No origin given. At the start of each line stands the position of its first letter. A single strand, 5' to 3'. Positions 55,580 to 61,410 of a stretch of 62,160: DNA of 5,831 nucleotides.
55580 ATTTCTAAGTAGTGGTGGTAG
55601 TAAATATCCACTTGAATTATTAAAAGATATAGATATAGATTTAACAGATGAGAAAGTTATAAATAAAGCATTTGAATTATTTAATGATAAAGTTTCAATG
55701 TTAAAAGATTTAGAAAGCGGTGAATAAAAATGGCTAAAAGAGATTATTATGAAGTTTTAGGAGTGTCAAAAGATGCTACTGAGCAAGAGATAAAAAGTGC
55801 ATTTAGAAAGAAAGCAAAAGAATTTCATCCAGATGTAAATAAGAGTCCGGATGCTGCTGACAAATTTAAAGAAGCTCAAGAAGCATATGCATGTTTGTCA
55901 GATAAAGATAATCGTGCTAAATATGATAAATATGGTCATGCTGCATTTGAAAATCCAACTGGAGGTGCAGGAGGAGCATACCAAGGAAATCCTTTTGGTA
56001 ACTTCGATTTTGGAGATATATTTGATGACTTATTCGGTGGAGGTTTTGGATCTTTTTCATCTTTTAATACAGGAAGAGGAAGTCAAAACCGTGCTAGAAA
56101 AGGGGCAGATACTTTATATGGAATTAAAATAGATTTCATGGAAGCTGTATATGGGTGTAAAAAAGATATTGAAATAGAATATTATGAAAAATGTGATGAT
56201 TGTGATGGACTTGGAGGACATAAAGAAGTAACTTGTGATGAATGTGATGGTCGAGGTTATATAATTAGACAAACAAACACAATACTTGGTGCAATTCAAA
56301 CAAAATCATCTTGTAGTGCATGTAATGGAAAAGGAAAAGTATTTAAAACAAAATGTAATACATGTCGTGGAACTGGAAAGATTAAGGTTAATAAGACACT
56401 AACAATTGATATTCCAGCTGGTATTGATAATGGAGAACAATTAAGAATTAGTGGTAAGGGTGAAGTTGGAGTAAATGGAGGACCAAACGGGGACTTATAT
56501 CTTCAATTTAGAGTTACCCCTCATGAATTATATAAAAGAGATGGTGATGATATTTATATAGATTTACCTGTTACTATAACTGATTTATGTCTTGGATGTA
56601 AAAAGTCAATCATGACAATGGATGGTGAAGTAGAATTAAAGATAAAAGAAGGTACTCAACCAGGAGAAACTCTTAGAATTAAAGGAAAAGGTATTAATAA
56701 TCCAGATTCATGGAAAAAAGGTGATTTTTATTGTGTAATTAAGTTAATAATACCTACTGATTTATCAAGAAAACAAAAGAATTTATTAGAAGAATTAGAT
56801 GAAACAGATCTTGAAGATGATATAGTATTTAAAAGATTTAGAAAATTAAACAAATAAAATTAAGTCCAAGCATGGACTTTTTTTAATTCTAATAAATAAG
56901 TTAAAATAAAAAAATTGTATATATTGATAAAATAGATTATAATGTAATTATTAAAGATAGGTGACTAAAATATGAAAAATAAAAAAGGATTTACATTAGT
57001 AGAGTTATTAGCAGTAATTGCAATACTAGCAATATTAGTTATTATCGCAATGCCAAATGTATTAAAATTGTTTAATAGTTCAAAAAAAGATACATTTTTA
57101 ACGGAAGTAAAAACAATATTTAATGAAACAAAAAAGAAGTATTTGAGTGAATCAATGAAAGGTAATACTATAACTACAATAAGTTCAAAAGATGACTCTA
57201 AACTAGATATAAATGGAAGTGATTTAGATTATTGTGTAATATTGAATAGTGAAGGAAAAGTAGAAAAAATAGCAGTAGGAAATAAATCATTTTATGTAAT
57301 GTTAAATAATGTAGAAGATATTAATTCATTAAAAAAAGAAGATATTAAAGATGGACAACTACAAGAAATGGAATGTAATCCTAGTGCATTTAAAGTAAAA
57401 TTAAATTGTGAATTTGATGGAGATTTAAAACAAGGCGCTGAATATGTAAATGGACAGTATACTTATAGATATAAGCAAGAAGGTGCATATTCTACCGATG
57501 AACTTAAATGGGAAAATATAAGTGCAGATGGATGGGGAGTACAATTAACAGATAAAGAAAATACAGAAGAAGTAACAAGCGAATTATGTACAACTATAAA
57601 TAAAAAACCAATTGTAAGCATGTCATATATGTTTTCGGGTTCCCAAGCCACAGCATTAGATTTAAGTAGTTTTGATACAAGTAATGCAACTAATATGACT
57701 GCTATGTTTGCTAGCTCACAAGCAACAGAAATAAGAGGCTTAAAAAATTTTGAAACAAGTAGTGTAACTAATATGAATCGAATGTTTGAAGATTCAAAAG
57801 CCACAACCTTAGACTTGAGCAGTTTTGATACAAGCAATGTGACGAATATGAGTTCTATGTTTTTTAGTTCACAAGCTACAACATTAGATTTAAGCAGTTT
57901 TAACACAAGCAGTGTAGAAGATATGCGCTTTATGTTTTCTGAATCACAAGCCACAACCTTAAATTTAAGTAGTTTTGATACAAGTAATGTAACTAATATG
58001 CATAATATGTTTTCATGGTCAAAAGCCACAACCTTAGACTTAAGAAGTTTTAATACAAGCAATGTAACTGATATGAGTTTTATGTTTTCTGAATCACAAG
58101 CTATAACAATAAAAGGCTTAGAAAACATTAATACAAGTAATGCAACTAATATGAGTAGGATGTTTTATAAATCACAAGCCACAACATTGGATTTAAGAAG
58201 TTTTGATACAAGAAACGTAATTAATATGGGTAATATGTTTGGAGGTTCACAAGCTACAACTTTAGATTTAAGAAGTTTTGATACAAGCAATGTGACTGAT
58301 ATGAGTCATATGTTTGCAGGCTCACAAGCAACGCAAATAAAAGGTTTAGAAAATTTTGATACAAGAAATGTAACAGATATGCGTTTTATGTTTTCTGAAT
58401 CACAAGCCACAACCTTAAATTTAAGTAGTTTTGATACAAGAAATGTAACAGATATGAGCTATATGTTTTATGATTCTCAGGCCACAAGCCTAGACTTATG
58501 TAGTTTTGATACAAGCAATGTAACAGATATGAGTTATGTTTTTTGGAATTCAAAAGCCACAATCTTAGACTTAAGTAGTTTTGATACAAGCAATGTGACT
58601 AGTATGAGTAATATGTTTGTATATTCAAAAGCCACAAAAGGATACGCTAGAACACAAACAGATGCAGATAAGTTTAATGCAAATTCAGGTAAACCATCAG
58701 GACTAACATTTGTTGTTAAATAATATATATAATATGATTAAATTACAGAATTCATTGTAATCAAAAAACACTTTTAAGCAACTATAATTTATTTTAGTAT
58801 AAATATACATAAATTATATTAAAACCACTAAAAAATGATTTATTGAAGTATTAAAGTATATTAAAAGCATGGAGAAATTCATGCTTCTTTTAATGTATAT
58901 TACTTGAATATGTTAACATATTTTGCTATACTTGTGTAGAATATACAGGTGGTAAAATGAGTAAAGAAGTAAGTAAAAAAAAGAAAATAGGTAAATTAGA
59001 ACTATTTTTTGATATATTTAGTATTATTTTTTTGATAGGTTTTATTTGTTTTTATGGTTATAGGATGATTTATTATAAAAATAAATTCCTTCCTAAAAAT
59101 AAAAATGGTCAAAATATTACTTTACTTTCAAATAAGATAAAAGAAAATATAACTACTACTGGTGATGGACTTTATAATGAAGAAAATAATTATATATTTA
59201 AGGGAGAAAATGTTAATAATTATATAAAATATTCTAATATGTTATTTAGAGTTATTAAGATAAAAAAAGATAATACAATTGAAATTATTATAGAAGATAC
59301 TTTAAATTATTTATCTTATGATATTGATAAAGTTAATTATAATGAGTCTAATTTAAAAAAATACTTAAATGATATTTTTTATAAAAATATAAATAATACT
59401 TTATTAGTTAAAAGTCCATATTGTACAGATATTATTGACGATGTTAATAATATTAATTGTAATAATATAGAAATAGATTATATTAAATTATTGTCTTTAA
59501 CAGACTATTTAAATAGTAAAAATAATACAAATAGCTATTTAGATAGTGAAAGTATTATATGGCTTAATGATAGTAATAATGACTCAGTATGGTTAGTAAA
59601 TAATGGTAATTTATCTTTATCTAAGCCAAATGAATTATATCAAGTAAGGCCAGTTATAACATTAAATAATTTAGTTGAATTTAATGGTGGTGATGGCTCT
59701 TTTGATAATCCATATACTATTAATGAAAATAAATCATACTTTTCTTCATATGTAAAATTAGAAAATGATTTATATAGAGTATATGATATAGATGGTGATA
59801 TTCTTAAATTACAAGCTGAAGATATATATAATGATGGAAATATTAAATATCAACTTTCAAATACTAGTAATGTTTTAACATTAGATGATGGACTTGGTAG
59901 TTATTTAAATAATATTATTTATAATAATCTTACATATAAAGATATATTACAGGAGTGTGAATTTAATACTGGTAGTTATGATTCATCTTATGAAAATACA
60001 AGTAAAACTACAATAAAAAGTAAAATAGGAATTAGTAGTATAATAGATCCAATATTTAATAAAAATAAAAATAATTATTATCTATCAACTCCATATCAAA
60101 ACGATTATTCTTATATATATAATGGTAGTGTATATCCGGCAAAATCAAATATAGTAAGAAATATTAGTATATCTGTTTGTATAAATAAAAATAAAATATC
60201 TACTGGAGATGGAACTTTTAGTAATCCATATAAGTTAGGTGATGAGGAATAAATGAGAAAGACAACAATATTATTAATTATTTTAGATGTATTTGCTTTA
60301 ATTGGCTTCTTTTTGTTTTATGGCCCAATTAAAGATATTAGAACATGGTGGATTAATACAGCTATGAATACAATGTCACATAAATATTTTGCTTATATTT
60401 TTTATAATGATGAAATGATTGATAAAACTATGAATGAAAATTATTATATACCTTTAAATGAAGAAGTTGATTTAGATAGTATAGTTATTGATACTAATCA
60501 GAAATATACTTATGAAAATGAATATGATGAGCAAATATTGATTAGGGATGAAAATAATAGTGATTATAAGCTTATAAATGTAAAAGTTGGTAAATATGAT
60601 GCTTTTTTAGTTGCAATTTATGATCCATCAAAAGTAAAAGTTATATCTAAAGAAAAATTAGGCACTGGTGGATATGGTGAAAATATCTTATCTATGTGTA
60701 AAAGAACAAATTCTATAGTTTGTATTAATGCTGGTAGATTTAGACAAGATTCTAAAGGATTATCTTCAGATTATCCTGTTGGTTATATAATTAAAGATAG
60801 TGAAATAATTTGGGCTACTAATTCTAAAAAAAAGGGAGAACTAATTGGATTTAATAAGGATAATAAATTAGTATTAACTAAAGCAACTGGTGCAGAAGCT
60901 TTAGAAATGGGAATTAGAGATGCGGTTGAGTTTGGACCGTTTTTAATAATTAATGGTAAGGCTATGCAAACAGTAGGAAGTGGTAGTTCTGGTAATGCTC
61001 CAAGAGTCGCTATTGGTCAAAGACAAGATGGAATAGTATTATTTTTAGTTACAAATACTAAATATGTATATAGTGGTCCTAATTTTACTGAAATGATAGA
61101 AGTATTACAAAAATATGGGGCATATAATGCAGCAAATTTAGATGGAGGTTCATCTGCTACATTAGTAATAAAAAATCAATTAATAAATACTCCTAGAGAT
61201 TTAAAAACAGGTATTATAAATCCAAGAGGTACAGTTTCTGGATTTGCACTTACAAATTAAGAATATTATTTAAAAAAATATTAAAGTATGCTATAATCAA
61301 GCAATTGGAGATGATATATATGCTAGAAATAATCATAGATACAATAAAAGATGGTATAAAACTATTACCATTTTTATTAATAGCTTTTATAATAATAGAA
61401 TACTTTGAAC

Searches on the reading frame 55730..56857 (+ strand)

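Call 106: search_protein_families(library=pfam, proteins=[window:55730-56857:+], max_evalue=0.00001)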
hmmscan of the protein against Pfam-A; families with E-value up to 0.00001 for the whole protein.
window:55730-56857:+ (375 aa): 3 families
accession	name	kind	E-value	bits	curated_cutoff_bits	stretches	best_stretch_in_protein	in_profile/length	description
PF01556.23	DnaJ_C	-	3.8e-46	157.3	26.6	1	131-342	4-152/152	DnaJ C terminal domain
PF00226.36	DnaJ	-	2.9e-24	85.4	27.8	1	5-66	1-63/63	DnaJ domain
PF00684.25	DnaJ_CXXCXGXG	-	7.2e-14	52.2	32.7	1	155-216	1-65/65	DnaJ central domain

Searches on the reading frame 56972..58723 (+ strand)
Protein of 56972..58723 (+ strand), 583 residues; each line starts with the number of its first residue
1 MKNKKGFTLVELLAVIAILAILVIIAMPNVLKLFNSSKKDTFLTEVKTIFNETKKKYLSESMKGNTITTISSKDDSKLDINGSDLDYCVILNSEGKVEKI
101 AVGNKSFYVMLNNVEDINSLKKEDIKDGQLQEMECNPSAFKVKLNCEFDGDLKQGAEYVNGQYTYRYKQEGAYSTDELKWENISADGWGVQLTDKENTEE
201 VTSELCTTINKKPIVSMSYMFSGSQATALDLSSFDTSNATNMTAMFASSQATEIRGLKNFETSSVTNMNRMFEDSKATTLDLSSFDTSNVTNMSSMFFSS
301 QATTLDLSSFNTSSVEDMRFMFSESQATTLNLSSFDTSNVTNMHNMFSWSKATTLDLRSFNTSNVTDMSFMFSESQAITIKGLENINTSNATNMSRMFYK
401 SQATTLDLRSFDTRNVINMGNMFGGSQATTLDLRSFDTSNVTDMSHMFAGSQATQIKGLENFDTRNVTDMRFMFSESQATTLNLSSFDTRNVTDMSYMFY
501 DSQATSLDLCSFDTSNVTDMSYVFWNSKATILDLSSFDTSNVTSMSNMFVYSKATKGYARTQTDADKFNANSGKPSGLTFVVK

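Call 106: search_protein_families(library=pfam, proteins=[window:56972-58723:+], max_evalue=0.00001)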
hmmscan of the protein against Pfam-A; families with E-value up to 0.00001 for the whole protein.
window:56972-58723:+ (583 aa): 2 families
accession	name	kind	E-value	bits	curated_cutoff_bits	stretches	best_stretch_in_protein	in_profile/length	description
PF03382.20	DUF285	-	1.6e-74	247.7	25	4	455-555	14-113/120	Mycoplasma protein of unknown function, DUF285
PF07963.17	N_methyl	-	2.2e-08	33.8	21.2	1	1-27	1-27/27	Prokaryotic N-terminal methylation motif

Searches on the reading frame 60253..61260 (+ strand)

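Call 106: search_protein_families(library=pfam, proteins=[window:60253-61260:+], max_evalue=0.00001)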
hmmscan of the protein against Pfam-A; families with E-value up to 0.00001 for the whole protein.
window:60253-61260:+ (335 aa): 1 family
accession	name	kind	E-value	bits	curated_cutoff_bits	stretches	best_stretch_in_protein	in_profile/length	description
PF09992.14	NAGPA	-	5.7e-38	131.2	25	1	153-316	2-156/169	Phosphodiester glycosidase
